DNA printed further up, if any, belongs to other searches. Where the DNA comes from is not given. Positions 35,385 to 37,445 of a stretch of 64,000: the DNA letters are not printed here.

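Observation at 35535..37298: Secreted NPP-type phosphodiesterase fused to four hemopexin-like repeats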

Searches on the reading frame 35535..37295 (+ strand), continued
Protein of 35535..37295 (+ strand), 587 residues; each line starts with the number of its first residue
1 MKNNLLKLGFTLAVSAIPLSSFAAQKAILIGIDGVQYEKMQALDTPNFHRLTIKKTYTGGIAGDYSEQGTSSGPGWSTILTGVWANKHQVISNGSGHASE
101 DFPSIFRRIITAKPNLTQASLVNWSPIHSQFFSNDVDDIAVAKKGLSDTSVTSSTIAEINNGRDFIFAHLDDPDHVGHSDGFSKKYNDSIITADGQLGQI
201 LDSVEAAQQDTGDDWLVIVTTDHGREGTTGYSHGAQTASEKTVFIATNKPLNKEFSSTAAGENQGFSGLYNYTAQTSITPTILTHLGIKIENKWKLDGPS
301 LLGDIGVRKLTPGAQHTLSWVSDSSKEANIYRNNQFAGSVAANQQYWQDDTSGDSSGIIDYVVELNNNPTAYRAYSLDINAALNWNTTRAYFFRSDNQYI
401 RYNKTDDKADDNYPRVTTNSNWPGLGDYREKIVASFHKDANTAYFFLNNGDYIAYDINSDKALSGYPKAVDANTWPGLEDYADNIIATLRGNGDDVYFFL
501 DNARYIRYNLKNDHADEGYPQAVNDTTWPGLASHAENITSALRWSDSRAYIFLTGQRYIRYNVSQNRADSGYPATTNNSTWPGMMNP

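Call 40: search_protein_families(library=ncbifam, proteins=[L009:8657-9760:-, L006:18068-19090:+, L006:19127-19714:+, L006:19718-20836:+, L060:12152-14218:+, L021:11860-12435:-], max_evalue=1e-10)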
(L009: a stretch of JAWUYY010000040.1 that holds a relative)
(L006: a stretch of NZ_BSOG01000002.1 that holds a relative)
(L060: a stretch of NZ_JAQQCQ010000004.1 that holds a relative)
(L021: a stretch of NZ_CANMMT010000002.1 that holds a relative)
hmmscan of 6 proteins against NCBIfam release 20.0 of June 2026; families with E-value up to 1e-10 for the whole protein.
L009:8657-9760:- (367 aa): 7 families
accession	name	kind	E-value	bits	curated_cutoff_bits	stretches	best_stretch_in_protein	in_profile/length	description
TIGR02326.1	transamin_PhnW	equivalog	3.1e-169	562.8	400.8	1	5-366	2-362/363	2-aminoethylphosphonate--pyruvate transaminase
NF010006.0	PRK13479.1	equivalog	7.8e-166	551.7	296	1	4-365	3-362/369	2-aminoethylphosphonate--pyruvate transaminase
TIGR03301.1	PhnW-AepZ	equivalog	6.5e-146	486.3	360.8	1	8-362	1-353/355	2-aminoethylphosphonate aminotransferase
NF046070.1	PyrdoxPyrvTramin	equivalog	7.2e-37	127.1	600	1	4-351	3-351/369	pyridoxamine--pyruvate transaminase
NF045640.1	AspGlyoxATaseBhcA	equivalog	3.1e-19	69.2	650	1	3-349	3-349/395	L-aspartate--glyoxylate aminotransferase BhcA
TIGR01364.1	serC_1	equivalog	2.1e-11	43.3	443.6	1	39-314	45-307/358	phosphoserine transaminase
NF003764.0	PRK05355.1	equivalog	6.3e-11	41.8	253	1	40-328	49-318/357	3-phosphoserine/phosphohydroxythreonine transaminase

L006:18068-19090:+ (340 aa): 4 families
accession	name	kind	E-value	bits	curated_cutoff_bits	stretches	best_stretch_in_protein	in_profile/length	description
TIGR03261.1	phnS2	equivalog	3.3e-157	522.8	392.75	1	10-337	7-334/334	putative 2-aminoethylphosphonate ABC transporter substrate-binding protein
NF011620.1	PRK15046.1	equivalog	6.8e-22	77.7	310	1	12-277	13-276/334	2-aminoethylphosphonate ABC transporter substrate-binding protein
TIGR03227.1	PhnS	equivalog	1.2e-18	67.1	395.3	1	13-278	21-288/360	2-aminoethylphosphonate ABC transporter substrate-binding protein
TIGR01254.1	sfuA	subfamily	6e-18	65.1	93.4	1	23-317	1-291/306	thiamine ABC transporter substrate-binding protein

L006:19127-19714:+ (195 aa): 3 families
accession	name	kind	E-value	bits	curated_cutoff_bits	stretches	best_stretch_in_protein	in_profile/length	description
TIGR03276.1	Phn-HD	hypoth_equivalog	1.4e-67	226.7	214.6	1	16-190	2-176/179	phosphonate degradation HD-domain oxygenase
NF049941.1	HyMthAminphonOxyTmpB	equivalog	1.1e-43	149.2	300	1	18-190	8-180/188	(R)-1-hydroxy-2-trimethylaminoethylphosphonate oxygenase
NF052439.1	HMPDioxPhnZ1GIM8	equivalog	1.5e-34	119.2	300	1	21-185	26-190/199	hydroxymethylphosphonate dioxygenase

L006:19718-20836:+ (372 aa): 172 families (the best 25 are shown)
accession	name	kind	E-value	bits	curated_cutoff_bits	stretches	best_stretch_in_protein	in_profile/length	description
TIGR03265.1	PhnT2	equivalog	1e-146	488.7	457.7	1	19-367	4-352/353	putative 2-aminoethylphosphonate ABC transporter ATP-binding protein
NF006987.0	PRK09452.1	equivalog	2.4e-96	322.7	482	1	17-327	15-333/378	spermidine/putrescine ABC transporter ATP-binding protein PotA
TIGR01187.1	potA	subfamily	4.1e-93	312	355.6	1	50-361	1-319/325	polyamine ABC transporter ATP-binding protein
TIGR00968.1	3a0106s01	subfamily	4.1e-92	308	342.75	1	24-252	5-236/237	sulfate ABC transporter ATP-binding protein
NF043075.1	MMSYN1_0197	equivalog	7.6e-90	301.3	550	1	20-318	3-299/341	spermidine/putrescine ABC transporter ATP-binding protein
NF008653.0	PRK11650.1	subfamily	2.2e-86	290.1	432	1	20-368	4-348/357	sn-glycerol-3-phosphate ABC transporter ATP-binding protein UgpC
TIGR03258.1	PhnT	equivalog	5.6e-86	288.8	499.15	1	22-342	11-338/359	2-aminoethylphosphonate ABC transport system ATP-binding subunit PhnT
NF008513.0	PRK11432.1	equivalog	2.7e-85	286.4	496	1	20-305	7-294/351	ferric ABC transporter ATP-binding protein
NF008105.0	PRK10851.1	equivalog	2.1e-84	283.3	502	1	23-303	6-289/362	sulfate/thiosulfate ABC transporter ATP-binding protein CysA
NF040933.2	ABC_arch_GlcV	equivalog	1.1e-78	264.6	450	1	28-336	11-332/357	glucose ABC transporter ATP-binding protein GlcV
NF040840.2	tungstate_WtpC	equivalog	1.2e-78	264.8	440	1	20-334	2-318/347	tungstate ABC transporter ATP-binding protein WtpC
NF008621.0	PRK11607.1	equivalog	7.1e-76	255.4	613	1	20-252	20-255/377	putrescine ABC transporter ATP-binding subunit PotG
NF008233.0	PRK11000.1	equivalog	1.3e-73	248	568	1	22-368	6-354/369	maltose/maltodextrin ABC transporter ATP-binding protein MalK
TIGR01186.1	proV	subfamily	2.1e-65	221.2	326.6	1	28-251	2-234/363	betaine/proline/choline family ABC transporter ATP-binding protein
TIGR03415.1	ABC_choXWV_ATP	equivalog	1.6e-58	198.5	483.75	1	25-257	30-275/382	choline ABC transporter ATP-binding protein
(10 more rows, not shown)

L060:12152-14218:+ (688 aa): 2 families
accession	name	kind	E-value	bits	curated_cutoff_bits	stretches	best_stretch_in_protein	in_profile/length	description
TIGR03396.1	PC_PLC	equivalog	5e-246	818.4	580.25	1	19-687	2-687/688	phosphocholine-specific phospholipase C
TIGR03397.1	acid_phos_Burk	subfamily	2.1e-23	83.2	362.75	1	224-423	276-453/483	acid phosphatase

L021:11860-12435:- (191 aa): 1 family
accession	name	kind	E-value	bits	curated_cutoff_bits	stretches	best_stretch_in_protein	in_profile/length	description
NF007408.0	PRK09943.1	equivalog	3.3e-13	49.6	211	1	1-182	1-177/185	HTH-type transcriptional regulator PuuR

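Call 42: search_solved_structures(query=A1, max_evalue=0.01, show_alignments=0)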
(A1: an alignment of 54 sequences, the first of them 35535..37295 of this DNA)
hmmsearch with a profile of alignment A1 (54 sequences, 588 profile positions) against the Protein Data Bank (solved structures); distinct sequences matched with E-value up to 0.01: 58.
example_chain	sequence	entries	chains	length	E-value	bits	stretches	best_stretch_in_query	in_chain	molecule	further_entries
2mqs_A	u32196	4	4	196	2.3e-12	49.5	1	405-577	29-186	Matrix metalloproteinase-14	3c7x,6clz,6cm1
5tcd_A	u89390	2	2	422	9.3e-10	40.9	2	20-108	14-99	Ectonucleotide pyrophosphatase/phosphodiesterase family member 7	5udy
5veo_A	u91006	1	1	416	3.4e-09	39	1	22-229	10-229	Ectonucleotide pyrophosphatase/phosphodiesterase family member 5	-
5ven_A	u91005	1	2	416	3.7e-09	38.9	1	22-229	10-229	Ectonucleotide pyrophosphatase/phosphodiesterase family member 5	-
2jxy_A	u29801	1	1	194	1.6e-08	36.8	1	379-516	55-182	Macrophage metalloelastase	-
5vem_A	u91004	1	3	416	2.5e-08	36.2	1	23-229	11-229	Ectonucleotide pyrophosphatase/phosphodiesterase family member 5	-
1rtg_A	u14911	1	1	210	3.9e-08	35.5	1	431-562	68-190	HUMAN GELATINASE A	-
1gen_A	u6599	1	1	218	4.3e-08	35.4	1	431-562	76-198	GELATINASE A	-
3ba0_A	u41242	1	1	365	8e-08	34.5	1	379-516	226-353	Macrophage metalloelastase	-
7mw8_D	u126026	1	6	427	1.9e-07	33.3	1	165-234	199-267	Phosphodiesterase-nucleotide pyrophosphatase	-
2gsn_A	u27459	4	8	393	3.5e-07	32.4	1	165-234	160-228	phosphodiesterase-nucleotide pyrophosphatase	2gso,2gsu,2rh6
1ck7_A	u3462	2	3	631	4e-07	32.2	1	431-561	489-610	PROTEIN (GELATINASE A) | 72 KDA TYPE IV COLLAGENASE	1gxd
2clt_A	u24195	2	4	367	5e-07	31.9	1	432-559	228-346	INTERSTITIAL COLLAGENASE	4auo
1su3_A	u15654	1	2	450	5.8e-07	31.7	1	432-559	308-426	Interstitial collagenase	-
4lqy_A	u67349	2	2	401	1.2e-06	30.7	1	21-229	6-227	Bis(5'-adenosyl)-triphosphatase ENPP4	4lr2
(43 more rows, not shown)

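Call 58: find_encoding_contigs(protein=P0085, flank=9000, max_places=1)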
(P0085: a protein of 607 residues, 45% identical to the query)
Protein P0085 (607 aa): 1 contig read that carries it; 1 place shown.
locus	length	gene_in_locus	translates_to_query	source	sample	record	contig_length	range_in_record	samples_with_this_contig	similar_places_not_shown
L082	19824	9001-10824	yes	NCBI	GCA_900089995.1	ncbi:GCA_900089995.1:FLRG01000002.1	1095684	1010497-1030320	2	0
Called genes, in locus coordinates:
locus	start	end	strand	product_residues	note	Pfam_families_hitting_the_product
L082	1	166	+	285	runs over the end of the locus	PF00194:Carb_anhydrase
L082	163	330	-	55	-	-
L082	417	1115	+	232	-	PF00027:cNMP_binding, PF13545:HTH_Crp_2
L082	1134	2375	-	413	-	PF00999:Na_H_Exchanger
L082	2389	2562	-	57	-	-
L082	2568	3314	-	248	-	-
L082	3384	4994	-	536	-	PF00355:Rieske, PF01070:FMN_dh (faint), PF01645:Glu_synthase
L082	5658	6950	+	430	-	PF18943:DUF5690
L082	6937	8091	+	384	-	PF01266:DAO, PF07992:Pyr_redox_2 (faint), PF12831:FAD_oxidored (weak)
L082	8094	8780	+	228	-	PF00702:Hydrolase, PF13419:HAD_2, PF13242:Hydrolase_like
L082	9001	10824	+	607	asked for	PF01676:Metalloenzyme, PF01663:Phosphodiest (weak), PF00045:Hemopexin (weak)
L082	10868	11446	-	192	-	PF01381:HTH_3, PF12844:HTH_19, PF13560:HTH_31, PF07883:Cupin_2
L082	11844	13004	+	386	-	PF20510:HgmA_N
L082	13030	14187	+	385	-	PF13669:Glyoxalase_4 (faint), PF00903:Glyoxalase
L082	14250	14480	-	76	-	PF13459:Fer4_15, PF13370:Fer4_13, PF12838:Fer4_7 (weak)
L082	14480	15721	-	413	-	PF01136:Peptidase_U32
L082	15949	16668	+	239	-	PF13505:OMP_b-brl, PF03922:OmpW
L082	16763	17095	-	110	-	PF00436:SSB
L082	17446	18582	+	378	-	PF12796:Ank_2, PF13606:Ank_3 (faint), PF12796:Ank_2, PF13857:Ank_5 (weak), PF13637:Ank_4 (weak), PF12796:Ank_2, PF13857:Ank_5, PF00023:Ank (weak)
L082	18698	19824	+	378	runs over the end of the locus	PF12833:HTH_18, PF00165:HTH_AraC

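Call 59: find_encoding_contigs(protein=P0072, flank=9000, max_places=1)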
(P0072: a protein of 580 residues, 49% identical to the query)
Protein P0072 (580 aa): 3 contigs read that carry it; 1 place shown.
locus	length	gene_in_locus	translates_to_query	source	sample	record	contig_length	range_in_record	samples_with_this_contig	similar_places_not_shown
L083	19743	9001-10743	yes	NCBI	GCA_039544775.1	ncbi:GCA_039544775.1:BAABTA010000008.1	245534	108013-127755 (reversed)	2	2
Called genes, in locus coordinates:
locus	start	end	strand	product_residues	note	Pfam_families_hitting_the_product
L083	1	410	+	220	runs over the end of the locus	PF00392:GntR, PF07729:FCD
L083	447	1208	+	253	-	-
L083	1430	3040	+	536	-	PF00496:SBP_bac_5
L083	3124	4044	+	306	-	PF19300:BPD_transp_1_N (weak), PF00528:BPD_transp_1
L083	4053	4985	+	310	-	PF12911:OppC_N, PF00528:BPD_transp_1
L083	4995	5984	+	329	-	PF00005:ABC_tran, PF13304:AAA_21 (weak), PF08352:oligo_HPY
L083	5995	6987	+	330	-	PF00005:ABC_tran, PF13304:AAA_21 (faint), PF08352:oligo_HPY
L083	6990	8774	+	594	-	PF01321:Creatinase_N, PF16189:Creatinase_N_2, PF00557:Peptidase_M24, PF16188:Peptidase_M24_C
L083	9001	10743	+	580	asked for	PF01676:Metalloenzyme, PF01663:Phosphodiest, PF00045:Hemopexin (weak)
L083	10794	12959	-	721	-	PF08453:Peptidase_M9_N, PF01752:Peptidase_M9, PF04151:PPC (weak)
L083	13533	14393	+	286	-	PF00763:THF_DHG_CYH, PF02882:THF_DHG_CYH_C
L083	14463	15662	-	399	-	PF01773:Nucleos_tra2_N, PF07670:Gate, PF07662:Nucleos_tra2_C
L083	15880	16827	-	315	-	PF00126:HTH_1, PF03466:LysR_substrate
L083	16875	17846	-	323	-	PF13406:SLT_2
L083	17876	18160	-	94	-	PF05166:YcgL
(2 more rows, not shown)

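Call 60: find_encoding_contigs(protein=P0009, flank=9000, max_places=1)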
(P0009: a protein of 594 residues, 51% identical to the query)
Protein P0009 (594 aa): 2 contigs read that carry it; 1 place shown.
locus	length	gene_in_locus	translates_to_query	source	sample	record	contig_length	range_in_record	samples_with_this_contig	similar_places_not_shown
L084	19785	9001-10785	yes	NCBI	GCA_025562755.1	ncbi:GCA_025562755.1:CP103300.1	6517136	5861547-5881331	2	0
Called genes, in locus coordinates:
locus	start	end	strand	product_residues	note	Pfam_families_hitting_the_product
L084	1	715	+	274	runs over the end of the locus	PF08241:Methyltransf_11 (weak)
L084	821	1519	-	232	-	PF13639:zf-RING_2 (weak)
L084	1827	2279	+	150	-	PF00075:RNase_H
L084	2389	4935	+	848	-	-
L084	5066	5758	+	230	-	PF00929:RNase_T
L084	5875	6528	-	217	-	PF00230:MIP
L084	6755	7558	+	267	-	PF09297:Zn_ribbon_NUD, PF00293:NUDIX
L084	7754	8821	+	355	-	PF08496:Peptidase_S49_N, PF01343:Peptidase_S49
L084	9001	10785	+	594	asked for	PF01663:Phosphodiest, PF01676:Metalloenzyme, PF00045:Hemopexin (faint)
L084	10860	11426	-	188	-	PF00440:TetR_N, PF17928:TetR_C_22 (faint)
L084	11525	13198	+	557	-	PF03050:DDE_Tnp_IS66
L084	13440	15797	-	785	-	PF16875:Glyco_hydro_36N, PF02065:Melibiase, PF16874:Glyco_hydro_36C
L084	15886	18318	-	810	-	PF02837:Glyco_hydro_2_N, PF00703:Glyco_hydro_2, PF02836:Glyco_hydro_2_C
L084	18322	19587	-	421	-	-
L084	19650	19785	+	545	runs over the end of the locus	PF14104:DUF4277, PF01609:DDE_Tnp_1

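Call 61: find_encoding_contigs(protein=P0084, flank=9000, max_places=1)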
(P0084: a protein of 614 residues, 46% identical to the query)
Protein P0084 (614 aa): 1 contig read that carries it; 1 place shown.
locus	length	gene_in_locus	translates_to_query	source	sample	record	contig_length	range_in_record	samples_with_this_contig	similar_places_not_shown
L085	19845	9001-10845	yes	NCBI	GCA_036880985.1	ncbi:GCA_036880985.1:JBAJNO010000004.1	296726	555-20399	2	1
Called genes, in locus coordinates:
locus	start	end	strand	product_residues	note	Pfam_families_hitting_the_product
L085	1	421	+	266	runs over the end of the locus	PF13531:SBP_bac_11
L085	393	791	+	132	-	PF03459:TOBE (weak)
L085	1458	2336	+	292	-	PF00005:ABC_tran, PF13304:AAA_21 (faint)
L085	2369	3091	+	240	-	-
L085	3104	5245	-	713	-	-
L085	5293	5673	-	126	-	-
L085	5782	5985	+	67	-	PF12844:HTH_19, PF13560:HTH_31, PF13443:HTH_26 (weak), PF01381:HTH_3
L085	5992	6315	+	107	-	PF13657:Couple_hipA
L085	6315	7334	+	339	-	PF07804:HipA_C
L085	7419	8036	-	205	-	PF11589:DUF3244 (weak), PF18962:Por_Secre_tail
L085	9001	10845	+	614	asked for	PF01663:Phosphodiest, PF01676:Metalloenzyme, PF00045:Hemopexin (faint)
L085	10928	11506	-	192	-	PF12844:HTH_19 (weak), PF13560:HTH_31, PF01381:HTH_3, PF13443:HTH_26 (weak), PF07883:Cupin_2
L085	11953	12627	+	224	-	PF00702:Hydrolase, PF13419:HAD_2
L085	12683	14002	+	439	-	PF18943:DUF5690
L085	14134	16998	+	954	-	PF13620:CarboxypepD_reg, PF13715:CarbopepD_reg_2, PF07715:Plug, PF00593:TonB_dep_Rec_b-barrel, PF14905:OMP_b-brl_3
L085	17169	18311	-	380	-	PF00070:Pyr_redox (faint), PF00890:FAD_binding_2 (weak), PF01266:DAO, PF07992:Pyr_redox_2 (faint)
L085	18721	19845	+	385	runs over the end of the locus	PF09375:Peptidase_M75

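Call 72: find_homologous_proteins(query=L001:3099-4427:+, max_evalue=1e-10)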
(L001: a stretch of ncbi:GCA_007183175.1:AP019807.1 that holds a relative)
Query L001:3099-4427:+ (442 aa): 3908 proteins with E <= 1e-10 among 8000 candidates; the best 120 are listed.
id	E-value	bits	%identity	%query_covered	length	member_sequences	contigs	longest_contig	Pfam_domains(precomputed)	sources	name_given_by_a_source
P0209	1.7e-257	872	91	100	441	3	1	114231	PF18943.7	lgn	-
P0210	1.3e-246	836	87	100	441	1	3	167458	PF18943.7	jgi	-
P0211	2.3e-229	780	80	100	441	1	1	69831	PF18943.7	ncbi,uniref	ncbi:DUF5690 family protein [Microbulbifer epialgicus]|uniref:DUF5690 family protein n=1 Tax=Microbu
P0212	1.3e-227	774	79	99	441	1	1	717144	PF18943.7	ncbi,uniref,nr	ncbi:DUF5690 family protein [Microbulbifer variabilis]|uniref:DUF5690 family protein n=1 Tax=Microbu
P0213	2.7e-226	769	80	99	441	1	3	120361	PF18943.7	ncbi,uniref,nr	ncbi:DUF5690 family protein [Microbulbifer echini]|uniref:DUF5690 family protein n=1 Tax=Microbulbif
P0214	2.0e-225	767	79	99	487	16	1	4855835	PF18943.7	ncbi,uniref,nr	ncbi:DUF5690 family protein [Microbulbifer variabilis]|uniref:DUF5690 family protein n=1 Tax=Microbu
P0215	2.3e-202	691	73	94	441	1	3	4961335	PF18943.7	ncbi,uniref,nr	ncbi:DUF5690 family protein [Microbulbifer taiwanensis]|uniref:DUF5690 family protein n=1 Tax=Microb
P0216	1.4e-194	665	70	96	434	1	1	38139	PF18943.7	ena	-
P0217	7.4e-189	646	69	94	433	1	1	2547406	PF18943.7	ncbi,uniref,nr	ncbi:DUF5690 family protein [Microbulbifer sp. Q7]|uniref:DUF5690 family protein n=1 Tax=Microbulbif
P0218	3.5e-182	624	69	93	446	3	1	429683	PF18943.7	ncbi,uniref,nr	ncbi:DUF5690 family protein [Microbulbifer sp. CAU 1566]|uniref:DUF5690 family protein n=1 Tax=Micro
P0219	1.9e-177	609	66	94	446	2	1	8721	PF18943.7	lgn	-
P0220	1.1e-175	603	66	93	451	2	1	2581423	PF18943.7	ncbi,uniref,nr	ncbi:DUF5690 family protein [Microbulbifer pacificus]|uniref:DUF5690 family protein n=1 Tax=Microbul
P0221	7.0e-175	600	65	94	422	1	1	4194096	PF18943.7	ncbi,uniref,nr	ncbi:DUF5690 family protein [Microbulbifer pacificus]|uniref:DUF5690 family protein n=1 Tax=Microbul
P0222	1.6e-137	477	55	88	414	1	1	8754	PF18943.7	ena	-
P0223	2.9e-135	470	55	90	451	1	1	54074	PF18943.7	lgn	-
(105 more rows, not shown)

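Call 74: find_encoding_contigs(protein=P0008, flank=10000, max_places=1)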
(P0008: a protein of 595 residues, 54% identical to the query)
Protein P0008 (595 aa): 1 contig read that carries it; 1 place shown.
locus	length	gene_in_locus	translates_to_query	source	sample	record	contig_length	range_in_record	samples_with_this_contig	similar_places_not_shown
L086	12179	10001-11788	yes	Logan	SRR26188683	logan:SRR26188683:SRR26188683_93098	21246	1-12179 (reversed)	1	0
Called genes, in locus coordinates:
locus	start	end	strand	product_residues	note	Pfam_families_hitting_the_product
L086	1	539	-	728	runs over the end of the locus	PF07715:Plug, PF00593:TonB_dep_Rec_b-barrel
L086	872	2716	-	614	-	PF05345:He_PIG, PF03372:Exo_endo_phos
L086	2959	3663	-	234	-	PF00392:GntR, PF07702:UTRA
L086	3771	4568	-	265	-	PF00702:Hydrolase, PF13419:HAD_2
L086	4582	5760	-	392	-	PF01266:DAO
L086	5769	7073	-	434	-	PF18943:DUF5690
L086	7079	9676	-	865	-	PF07715:Plug, PF00593:TonB_dep_Rec_b-barrel, PF14905:OMP_b-brl_3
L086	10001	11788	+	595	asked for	PF01676:Metalloenzyme, PF01663:Phosphodiest, PF00045:Hemopexin (faint)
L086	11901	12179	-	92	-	?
